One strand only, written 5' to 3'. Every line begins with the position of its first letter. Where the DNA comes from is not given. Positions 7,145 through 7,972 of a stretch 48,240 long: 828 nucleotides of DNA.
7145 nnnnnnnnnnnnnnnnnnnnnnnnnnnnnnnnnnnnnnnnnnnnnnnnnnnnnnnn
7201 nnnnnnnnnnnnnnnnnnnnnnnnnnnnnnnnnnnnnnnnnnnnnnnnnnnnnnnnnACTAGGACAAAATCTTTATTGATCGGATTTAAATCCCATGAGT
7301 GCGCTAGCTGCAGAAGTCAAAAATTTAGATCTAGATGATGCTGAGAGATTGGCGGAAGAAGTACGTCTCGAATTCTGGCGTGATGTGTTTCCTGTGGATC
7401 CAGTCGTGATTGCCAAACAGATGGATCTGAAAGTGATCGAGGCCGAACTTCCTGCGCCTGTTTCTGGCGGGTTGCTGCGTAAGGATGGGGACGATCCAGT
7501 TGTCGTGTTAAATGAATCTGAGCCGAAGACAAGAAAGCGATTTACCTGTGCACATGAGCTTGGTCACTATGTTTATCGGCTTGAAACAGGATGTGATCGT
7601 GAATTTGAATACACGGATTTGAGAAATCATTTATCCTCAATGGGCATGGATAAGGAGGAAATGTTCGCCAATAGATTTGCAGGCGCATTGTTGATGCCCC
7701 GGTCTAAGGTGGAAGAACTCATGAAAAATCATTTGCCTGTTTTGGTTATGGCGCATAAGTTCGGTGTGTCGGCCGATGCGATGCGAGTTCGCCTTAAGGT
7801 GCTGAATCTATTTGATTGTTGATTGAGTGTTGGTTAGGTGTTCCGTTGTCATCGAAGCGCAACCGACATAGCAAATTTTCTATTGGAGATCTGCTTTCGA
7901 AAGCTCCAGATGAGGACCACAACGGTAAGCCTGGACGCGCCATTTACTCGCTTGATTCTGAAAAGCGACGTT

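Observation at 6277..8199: Four-gene operon joining an unknown helical protein, a RelE/ParE toxin, a stand-alone ImmA/IrrE protease and a small membrane protein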

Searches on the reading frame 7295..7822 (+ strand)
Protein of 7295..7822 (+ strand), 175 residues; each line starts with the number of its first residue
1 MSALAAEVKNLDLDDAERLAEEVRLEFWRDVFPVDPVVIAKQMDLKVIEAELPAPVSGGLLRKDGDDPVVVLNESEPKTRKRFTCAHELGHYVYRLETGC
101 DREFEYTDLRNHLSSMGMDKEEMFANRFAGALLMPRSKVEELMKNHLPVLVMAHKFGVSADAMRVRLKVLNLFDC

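Call 3: search_protein_families(library=pfam, proteins=[window:7295-7822:+], max_evalue=0.1)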
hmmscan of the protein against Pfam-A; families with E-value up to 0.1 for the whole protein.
window:7295-7822:+ (175 aa): 2 families
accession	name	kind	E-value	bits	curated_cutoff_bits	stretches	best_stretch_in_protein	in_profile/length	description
PF06114.19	Peptidase_M78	-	3.9e-21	75.6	22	1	40-168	1-123/123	IrrE N-terminal-like domain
PF07527.18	Hairy_orange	-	0.031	15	25.3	1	85-115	9-37/40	Hairy Orange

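Call 4: search_protein_families(library=ncbifam, proteins=[window:7295-7822:+], max_evalue=0.1)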
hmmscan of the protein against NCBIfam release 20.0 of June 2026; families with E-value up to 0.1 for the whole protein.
window:7295-7822:+ (175 aa): 1 family
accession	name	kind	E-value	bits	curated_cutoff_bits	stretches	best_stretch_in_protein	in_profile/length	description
NF052239.1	antitox_spr1629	equivalog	2e-07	30.5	335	1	66-173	192-296/377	spr1629 family repressor/antitoxin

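Call 5: search_protein_families(library=padloc, proteins=[window:7295-7822:+], max_evalue=0.1)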
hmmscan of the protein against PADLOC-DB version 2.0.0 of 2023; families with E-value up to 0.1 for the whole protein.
window:7295-7822:+ (175 aa): 16 families
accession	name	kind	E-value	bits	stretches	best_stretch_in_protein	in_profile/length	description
PDLC04141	capP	-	1.6e-26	91.3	1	15-168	4-151/242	capP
PDLC03954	RmrA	-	7.6e-15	52.7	1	7-174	132-294/380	-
PDLC03947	RmrA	-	3.7e-14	50.3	1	8-173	133-293/383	-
PDLC03949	RmrA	-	9.3e-14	49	1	64-172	172-267/363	-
PDLC03953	RmrA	-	1.7e-11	42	1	65-171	192-284/373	-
PDLC03951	RmrA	-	4.8e-11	40.3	1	8-174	128-289/400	-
PDLC03946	RmrA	-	8.5e-11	39.2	1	65-172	174-269/357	-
PDLC03948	RmrA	-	9.6e-11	39.2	1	7-173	130-292/397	-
PDLC03952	RmrA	-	2.8e-10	37.6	1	65-174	203-306/395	-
PDLC03950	RmrA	-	9.3e-10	36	1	14-172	128-280/369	-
PDLC03944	RmrA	-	3.4e-09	34.2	1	69-172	187-285/384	-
PDLC04776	PDC-M69B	-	9.7e-09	33.3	1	59-140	59-135/272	-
PDLC03945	RmrA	-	5.1e-08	30.5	1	66-172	192-295/394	-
PDLC03943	RmrA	-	6.5e-07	26.8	1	61-143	171-238/370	-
PDLC03956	RmrA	-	1.4e-06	25.7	1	8-174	129-290/399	-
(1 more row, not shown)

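Call 67: search_dna_similar(query=window:7295-7819:+, collection=phages, mode=protein, max_rows=12)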
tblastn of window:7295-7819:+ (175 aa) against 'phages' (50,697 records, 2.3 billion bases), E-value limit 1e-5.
Records with a match: 78; places in all: 78; records where one place covers at least 80% of the query: 34.
Best place of each record, by identity: <60% 78.
By first word of the organism name: Staphylococcus 23; Gordonia 19; Clostridium 6; Bacteriophage 5; Clostridioides 5; Enterococcus 4; Mycobacterium 3; Pseudoalteromonas 3; Leptospira 3; Peduovirus 2; and 4 more.
By host as written in the record: Gordonia terrae 3612 19; - 16; Staphylococcus aureus 12; Staphylococcus aureus subsp. aureus RN4220 4; Enterococcus faecalis 4; Clostridium botulinum type C strain C-Stockholm 2; Pseudoalteromonas elyakovii HL-AS1 2; Clostridium difficile strain CD105HE1 ribotype 076 2; and 14 more.
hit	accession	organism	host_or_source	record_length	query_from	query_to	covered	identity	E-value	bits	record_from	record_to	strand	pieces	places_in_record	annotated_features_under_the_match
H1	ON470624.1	Escherichia phage vB_EcoM-705R4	Escherichia coli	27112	20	172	87%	47.4%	5e-37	140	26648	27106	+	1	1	ImmA/IrrE family metallo-endopeptidase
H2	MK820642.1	Gordonia phage Polly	Gordonia terrae 3612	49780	14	172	91%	38.9%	2e-22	99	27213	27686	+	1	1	29: metalloprotease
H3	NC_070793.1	Gordonia phage Polly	Gordonia terrae 3612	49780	14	172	91%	38.9%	2e-22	99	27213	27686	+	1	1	29: metalloprotease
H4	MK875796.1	Gordonia phage Tayonia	Gordonia terrae 3612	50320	14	172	91%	38.9%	2e-22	99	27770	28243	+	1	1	32: metalloprotease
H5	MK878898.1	Gordonia phage Zameen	Gordonia terrae 3612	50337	14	172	91%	38.9%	2e-22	99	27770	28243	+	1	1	32: metalloprotease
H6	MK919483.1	Gordonia phage Suscepit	Gordonia terrae 3612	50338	14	172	91%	38.9%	2e-22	99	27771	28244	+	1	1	32: metalloprotease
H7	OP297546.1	Gordonia phage Eudoria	Gordonia terrae 3612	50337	14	172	91%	38.9%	2e-22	99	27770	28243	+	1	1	32: metalloprotease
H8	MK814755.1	Gordonia phage Antonio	Gordonia terrae 3612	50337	14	172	91%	38.9%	2e-22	99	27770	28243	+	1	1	32: metalloprotease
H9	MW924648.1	Gordonia phage Trumpet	Gordonia terrae 3612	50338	14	172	91%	38.9%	2e-22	99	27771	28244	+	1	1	32: metalloprotease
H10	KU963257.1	Gordonia phage Kita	Gordonia terrae 3612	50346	14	172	91%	38.9%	2e-22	99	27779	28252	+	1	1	32: hypothetical protein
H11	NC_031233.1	Gordonia phage Kita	Gordonia terrae 3612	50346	14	172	91%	38.9%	2e-22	99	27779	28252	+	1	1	32: metallo-protease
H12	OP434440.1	Gordonia phage Manasvini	Gordonia terrae 3612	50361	14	172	91%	38.9%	2e-22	99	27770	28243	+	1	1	32: IrrE-like protein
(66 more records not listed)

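Call 69: get_annotated_region(hit=H1, flank=3000)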
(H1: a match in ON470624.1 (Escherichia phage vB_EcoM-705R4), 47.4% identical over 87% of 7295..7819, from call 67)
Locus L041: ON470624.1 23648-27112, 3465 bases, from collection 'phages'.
description: Escherichia phage vB_EcoM-705R4, complete genome.
organism: Escherichia phage vB_EcoM-705R4 (NCBI taxid 2946092)
taxonomy: Viruses; Duplodnaviria; Heunggongvirae; Uroviricota; Caudoviricetes
host: Escherichia coli; source: -; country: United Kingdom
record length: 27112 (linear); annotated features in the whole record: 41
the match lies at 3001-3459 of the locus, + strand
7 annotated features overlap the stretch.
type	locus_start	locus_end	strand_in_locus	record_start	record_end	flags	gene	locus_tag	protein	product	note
CDS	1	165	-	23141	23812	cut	-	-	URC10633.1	putative Q antiterminator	putative Q antiterminator encoded by prophage CP-933P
CDS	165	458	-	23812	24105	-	-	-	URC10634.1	putative protein YbcO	Uncharacterized protein YbcO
CDS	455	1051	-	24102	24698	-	-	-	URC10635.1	hypothetical protein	Gifsy-2 prophage protein STM1020/STM2620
CDS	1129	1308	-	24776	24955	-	-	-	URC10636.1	hypothetical protein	-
CDS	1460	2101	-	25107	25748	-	-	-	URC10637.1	hypothetical protein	All2787 protein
CDS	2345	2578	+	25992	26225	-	-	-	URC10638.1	hypothetical protein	-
CDS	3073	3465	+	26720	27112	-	-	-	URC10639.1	ImmA/IrrE family metallo-endopeptidase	-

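Call 98: search_protein_families(library=phrogs, proteins=[window:7295-7819:+], max_evalue=0.01)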
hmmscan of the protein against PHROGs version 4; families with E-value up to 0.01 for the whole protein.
window:7295-7819:+ (175 aa): 5 families
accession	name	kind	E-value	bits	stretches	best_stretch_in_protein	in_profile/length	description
phrog_87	-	other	8.2e-23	82.3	1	20-171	25-165/227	metallo-protease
phrog_2439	-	transcription regulation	1.2e-17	64.8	1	13-173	127-283/367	transcriptional regulator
phrog_1914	-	unknown function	4.6e-17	63.5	1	58-170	70-177/222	-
phrog_1516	-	unknown function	6.3e-15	56.4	1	58-167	64-173/227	-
phrog_19315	-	unknown function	7.1e-12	46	1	62-170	74-179/348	-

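Call 109: get_annotated_region(hit=H11, flank=2000)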
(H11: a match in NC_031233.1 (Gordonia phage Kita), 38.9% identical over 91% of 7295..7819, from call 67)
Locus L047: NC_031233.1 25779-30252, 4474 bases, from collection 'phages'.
description: Gordonia phage Kita, complete genome.
organism: Gordonia phage Kita (NCBI taxid 1821556)
taxonomy: Viruses; Duplodnaviria; Heunggongvirae; Uroviricota; Caudoviricetes; Nymbaxtervirinae; Nymphadoravirus; Nymphadoravirus kita
host: Gordonia terrae 3612; source: soil; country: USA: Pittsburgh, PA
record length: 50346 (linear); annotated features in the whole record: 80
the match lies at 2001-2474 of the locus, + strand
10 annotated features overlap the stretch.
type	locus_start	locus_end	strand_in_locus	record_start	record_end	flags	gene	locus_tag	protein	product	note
CDS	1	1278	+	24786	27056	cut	30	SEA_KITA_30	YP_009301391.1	minor tail protein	-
CDS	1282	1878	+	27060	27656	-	31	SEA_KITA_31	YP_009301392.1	minor tail protein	-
CDS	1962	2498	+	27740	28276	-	32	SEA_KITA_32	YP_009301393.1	metallo-protease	-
CDS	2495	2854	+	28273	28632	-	33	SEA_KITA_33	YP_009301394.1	hypothetical protein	-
CDS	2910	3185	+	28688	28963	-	34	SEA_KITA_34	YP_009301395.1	hypothetical protein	-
CDS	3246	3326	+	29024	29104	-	35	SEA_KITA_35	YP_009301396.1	hypothetical protein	-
CDS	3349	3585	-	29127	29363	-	36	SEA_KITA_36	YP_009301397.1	DNA binding protein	-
CDS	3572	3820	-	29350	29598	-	37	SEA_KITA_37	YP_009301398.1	hypothetical protein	-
CDS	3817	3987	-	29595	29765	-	38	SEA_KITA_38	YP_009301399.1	hypothetical protein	-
CDS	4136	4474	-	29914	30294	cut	39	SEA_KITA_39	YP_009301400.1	hypothetical protein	-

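Call 114: search_protein_families(library=phrogs, proteins=[L047:2495-2851:+, L047:1962-2495:+], max_evalue=0.01)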
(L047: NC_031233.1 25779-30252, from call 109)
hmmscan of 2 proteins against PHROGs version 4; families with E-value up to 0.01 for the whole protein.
L047:2495-2851:+ (119 aa): 2 families
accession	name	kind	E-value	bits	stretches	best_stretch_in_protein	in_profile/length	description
phrog_13343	-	unknown function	2.2e-05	25.5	1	10-114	69-174/182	-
phrog_26171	-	unknown function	0.0026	18.7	1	9-114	73-180/190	-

L047:1962-2495:+ (178 aa): 5 families
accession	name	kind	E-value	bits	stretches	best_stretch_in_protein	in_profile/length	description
phrog_87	-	other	3e-26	93.6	1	4-170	9-165/227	metallo-protease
phrog_2439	-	transcription regulation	1.1e-17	65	1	19-171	132-282/367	transcriptional regulator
phrog_1914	-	unknown function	5.7e-15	56.6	1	32-168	27-176/222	-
phrog_1516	-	unknown function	7.6e-10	39.8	1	57-168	63-175/227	-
phrog_19315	-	unknown function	3.4e-08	33.9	1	74-167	86-177/348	-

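Call 119: search_protein_families(library=padloc, proteins=[L047:1962-2495:+, L047:2495-2851:+], max_evalue=0.1)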
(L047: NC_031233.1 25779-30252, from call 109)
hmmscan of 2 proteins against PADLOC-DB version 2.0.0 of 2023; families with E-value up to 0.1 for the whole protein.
L047:1962-2495:+ (178 aa): 17 families
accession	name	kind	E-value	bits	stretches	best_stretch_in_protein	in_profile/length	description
PDLC04141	capP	-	6.7e-26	89.3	1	16-169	5-153/242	capP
PDLC03949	RmrA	-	3.3e-15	53.8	1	19-171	125-267/363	-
PDLC03946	RmrA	-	4.9e-11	40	1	18-171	125-269/357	-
PDLC03954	RmrA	-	7.5e-10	36.3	1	39-172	164-293/380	-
PDLC03947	RmrA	-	6e-09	33.2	1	66-171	191-292/383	-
PDLC03950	RmrA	-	3.2e-08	31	1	62-171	176-280/369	-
PDLC03953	RmrA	-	4.2e-08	30.8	1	78-170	204-284/373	-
PDLC03951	RmrA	-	5.5e-08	30.2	1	18-171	138-287/400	-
PDLC03945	RmrA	-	1.4e-07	29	1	75-171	201-295/394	-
PDLC03944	RmrA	-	3.2e-07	27.8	1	77-171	194-285/384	-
PDLC04776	PDC-M69B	-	1e-06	26.6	1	77-136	76-132/272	-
PDLC03948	RmrA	-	1.1e-06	25.8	1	66-171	190-291/397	-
PDLC03952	RmrA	-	3.1e-06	24.3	1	66-171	203-304/395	-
PDLC03943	RmrA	-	5.6e-05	20.4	1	74-140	184-236/370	-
PDLC03956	RmrA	-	6.4e-05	20.2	1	63-171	186-288/399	-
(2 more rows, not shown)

L047:2495-2851:+ (119 aa): 0 families
